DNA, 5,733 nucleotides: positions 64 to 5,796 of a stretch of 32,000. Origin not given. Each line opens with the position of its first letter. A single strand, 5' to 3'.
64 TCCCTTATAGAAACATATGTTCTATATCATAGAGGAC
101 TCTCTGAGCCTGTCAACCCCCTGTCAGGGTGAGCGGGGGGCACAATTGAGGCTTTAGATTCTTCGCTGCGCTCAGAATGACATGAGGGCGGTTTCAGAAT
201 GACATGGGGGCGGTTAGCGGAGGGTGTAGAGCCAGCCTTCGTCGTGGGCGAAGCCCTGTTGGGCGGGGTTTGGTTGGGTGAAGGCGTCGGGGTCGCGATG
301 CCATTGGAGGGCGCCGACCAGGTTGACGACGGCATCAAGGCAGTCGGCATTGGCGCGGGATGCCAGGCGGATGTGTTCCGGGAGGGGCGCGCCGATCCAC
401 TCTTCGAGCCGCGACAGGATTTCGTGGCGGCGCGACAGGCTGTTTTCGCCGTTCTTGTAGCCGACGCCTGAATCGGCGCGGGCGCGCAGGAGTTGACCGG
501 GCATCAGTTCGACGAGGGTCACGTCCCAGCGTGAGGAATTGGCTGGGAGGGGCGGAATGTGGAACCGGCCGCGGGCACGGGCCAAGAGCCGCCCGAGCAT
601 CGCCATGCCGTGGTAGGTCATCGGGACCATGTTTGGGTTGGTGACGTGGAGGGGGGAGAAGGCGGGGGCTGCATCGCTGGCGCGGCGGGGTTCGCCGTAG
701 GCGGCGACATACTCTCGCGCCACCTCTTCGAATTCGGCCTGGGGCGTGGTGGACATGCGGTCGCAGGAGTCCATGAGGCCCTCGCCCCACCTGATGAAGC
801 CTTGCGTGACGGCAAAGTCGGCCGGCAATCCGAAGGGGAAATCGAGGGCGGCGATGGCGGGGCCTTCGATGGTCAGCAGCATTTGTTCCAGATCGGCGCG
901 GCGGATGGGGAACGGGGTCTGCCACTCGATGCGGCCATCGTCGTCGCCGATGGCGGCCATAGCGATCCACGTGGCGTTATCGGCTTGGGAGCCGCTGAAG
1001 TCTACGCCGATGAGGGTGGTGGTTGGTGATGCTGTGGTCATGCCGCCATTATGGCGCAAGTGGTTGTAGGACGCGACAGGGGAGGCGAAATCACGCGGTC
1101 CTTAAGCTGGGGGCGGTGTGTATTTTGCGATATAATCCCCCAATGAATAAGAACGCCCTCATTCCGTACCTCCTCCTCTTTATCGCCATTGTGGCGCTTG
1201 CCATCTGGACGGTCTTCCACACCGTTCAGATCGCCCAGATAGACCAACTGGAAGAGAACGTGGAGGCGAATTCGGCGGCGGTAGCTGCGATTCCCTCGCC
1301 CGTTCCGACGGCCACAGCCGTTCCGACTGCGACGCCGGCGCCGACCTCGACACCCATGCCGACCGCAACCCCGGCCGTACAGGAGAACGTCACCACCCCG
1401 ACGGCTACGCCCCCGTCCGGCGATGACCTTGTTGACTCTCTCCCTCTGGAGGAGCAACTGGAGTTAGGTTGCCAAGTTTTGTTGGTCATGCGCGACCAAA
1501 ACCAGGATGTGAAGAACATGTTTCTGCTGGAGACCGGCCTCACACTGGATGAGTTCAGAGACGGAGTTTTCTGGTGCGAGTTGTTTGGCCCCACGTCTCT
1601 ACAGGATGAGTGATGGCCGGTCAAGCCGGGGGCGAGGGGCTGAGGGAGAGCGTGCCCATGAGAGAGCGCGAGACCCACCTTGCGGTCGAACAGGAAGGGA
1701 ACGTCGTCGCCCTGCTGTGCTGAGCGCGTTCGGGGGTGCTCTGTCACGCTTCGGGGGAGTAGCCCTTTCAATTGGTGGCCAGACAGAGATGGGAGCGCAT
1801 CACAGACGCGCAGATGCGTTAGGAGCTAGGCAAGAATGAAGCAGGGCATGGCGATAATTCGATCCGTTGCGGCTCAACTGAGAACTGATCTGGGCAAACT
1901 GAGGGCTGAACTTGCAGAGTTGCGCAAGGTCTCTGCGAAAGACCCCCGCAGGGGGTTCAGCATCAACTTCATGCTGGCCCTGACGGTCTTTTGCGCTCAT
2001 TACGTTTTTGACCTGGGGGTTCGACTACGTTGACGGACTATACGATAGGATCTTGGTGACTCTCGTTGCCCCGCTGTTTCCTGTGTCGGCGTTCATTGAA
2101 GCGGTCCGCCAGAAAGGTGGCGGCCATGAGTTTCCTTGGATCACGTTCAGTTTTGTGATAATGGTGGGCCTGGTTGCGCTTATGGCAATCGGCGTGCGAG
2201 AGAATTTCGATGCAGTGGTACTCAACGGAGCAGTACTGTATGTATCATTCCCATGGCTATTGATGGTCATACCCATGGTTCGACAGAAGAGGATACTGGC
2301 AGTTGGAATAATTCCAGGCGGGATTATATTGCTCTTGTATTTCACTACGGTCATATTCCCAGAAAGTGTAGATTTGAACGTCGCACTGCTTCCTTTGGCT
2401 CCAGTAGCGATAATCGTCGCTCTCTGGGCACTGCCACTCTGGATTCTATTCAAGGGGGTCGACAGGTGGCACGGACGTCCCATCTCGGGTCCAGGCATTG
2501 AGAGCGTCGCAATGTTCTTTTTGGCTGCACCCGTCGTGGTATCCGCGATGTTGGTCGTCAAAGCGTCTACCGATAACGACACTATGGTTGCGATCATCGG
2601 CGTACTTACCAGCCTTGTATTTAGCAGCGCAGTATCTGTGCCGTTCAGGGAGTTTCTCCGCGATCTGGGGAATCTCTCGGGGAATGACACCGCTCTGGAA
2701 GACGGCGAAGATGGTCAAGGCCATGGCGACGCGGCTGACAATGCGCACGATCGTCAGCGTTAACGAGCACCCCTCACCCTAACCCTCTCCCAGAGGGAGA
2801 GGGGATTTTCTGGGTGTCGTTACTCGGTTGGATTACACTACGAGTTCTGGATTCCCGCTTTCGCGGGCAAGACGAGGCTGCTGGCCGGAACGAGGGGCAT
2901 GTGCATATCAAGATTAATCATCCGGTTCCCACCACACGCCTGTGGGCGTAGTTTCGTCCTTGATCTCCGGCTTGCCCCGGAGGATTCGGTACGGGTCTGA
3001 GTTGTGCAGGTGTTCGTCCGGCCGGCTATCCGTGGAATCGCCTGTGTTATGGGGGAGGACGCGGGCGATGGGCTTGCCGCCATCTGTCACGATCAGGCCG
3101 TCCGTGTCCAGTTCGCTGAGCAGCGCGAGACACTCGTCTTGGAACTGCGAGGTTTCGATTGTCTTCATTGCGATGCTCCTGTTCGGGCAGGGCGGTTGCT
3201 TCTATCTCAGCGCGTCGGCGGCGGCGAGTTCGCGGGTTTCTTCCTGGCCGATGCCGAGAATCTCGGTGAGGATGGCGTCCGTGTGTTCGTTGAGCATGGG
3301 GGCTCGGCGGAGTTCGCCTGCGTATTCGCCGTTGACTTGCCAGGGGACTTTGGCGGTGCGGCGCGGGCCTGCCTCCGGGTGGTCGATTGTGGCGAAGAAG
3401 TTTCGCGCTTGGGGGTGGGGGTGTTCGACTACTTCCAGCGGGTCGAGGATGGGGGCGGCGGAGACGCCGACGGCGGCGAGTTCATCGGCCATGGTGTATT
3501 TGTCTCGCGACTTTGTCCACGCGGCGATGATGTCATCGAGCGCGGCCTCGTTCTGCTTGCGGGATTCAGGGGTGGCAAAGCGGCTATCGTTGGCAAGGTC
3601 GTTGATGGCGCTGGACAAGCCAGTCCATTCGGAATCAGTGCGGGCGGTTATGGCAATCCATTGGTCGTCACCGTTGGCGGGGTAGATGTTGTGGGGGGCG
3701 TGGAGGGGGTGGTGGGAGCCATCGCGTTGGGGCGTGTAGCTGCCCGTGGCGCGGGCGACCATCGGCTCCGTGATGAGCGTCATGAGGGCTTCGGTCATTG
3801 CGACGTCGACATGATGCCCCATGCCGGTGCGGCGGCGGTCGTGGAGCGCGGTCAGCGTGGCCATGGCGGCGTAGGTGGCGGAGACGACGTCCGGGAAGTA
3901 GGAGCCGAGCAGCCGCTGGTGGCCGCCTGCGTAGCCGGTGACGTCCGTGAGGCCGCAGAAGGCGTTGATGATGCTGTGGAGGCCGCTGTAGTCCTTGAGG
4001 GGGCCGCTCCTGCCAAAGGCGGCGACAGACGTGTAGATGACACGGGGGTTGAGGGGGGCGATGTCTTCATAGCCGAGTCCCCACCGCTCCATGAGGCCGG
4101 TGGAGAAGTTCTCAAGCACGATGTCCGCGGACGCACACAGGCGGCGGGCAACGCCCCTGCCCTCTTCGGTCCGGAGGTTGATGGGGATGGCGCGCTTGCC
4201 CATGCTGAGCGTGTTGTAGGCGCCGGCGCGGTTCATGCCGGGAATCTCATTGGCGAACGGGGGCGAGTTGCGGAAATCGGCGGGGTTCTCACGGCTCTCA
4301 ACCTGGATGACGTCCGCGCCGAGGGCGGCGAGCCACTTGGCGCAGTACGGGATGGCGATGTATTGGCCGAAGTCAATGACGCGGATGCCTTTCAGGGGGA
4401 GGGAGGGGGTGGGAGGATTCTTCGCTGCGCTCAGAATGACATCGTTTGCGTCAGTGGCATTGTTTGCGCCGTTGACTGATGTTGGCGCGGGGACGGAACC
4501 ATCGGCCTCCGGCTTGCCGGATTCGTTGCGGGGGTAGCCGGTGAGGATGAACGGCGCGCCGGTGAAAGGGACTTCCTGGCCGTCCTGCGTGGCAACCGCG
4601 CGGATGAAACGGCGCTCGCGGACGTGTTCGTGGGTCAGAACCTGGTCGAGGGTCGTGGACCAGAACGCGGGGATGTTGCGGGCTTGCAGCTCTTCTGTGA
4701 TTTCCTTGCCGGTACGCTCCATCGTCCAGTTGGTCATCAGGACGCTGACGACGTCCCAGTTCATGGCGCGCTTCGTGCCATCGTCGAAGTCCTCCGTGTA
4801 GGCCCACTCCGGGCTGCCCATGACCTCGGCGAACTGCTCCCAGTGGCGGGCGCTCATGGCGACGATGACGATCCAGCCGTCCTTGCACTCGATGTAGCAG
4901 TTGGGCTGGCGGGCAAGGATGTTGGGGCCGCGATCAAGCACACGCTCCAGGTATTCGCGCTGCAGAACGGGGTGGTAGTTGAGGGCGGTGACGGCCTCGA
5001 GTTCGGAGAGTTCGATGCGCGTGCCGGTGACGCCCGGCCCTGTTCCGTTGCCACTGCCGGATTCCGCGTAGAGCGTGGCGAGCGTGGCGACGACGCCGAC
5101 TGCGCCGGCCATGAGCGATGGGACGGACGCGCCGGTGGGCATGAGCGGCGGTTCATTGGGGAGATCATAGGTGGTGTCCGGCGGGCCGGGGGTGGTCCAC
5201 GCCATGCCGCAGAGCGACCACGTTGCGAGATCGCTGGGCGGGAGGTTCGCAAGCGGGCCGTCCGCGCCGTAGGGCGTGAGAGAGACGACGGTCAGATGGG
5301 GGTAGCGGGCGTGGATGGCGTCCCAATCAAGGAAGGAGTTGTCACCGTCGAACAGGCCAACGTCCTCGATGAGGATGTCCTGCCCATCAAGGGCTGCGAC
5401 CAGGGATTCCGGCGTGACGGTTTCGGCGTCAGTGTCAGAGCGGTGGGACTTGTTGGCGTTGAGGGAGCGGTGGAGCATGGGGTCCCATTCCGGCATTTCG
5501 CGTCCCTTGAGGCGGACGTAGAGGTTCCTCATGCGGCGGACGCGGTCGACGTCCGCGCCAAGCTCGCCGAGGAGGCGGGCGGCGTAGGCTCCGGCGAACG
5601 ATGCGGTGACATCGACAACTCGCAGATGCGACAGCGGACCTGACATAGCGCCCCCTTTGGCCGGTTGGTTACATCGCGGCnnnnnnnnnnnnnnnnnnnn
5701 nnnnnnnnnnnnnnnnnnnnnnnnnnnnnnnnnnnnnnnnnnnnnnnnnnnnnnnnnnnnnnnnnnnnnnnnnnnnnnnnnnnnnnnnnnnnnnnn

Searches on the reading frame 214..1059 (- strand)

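Call 92: search_protein_families(library=pfam, proteins=[window:214-1059:-], max_evalue=0.001)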
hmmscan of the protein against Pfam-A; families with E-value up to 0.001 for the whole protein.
window:214-1059:- (281 aa): 1 family
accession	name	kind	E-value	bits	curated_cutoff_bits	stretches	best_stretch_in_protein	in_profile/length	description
PF04250.19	DUF429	-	1.7e-07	31.7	23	1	18-256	1-203/214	Protein of unknown function (DUF429)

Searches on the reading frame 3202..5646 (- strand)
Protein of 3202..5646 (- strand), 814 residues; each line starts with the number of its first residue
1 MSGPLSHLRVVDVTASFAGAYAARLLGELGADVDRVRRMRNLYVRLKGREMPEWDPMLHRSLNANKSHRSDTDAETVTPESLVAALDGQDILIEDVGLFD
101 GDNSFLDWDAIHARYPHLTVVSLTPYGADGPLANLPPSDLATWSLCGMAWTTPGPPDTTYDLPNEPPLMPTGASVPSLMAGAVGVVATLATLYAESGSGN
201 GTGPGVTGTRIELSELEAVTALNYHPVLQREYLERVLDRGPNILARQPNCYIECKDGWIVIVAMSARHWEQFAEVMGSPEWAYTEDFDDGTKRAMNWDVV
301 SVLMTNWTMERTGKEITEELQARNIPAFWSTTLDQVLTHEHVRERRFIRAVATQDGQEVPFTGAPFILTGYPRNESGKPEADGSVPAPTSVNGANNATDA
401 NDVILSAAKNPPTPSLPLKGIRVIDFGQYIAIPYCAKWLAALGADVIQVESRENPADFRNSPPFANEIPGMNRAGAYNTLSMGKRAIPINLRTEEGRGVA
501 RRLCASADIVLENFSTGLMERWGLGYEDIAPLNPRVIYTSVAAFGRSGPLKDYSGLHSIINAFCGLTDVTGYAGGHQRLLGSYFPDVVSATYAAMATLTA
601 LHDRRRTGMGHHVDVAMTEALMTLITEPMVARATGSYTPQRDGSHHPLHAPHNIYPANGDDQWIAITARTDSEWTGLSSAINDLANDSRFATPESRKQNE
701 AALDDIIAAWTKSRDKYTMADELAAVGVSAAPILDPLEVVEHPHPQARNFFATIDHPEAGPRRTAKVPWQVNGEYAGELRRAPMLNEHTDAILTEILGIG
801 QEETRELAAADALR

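Call 39: search_protein_families(library=pfam, proteins=[window:3202-5646:-], max_evalue=0.00001)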
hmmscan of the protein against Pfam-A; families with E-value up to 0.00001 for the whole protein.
window:3202-5646:- (814 aa): 1 family
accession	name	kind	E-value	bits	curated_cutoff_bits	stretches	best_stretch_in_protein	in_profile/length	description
PF02515.22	CoA_transf_3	-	2.5e-147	491.2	23.3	2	418-789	1-366/366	CoA-transferase family III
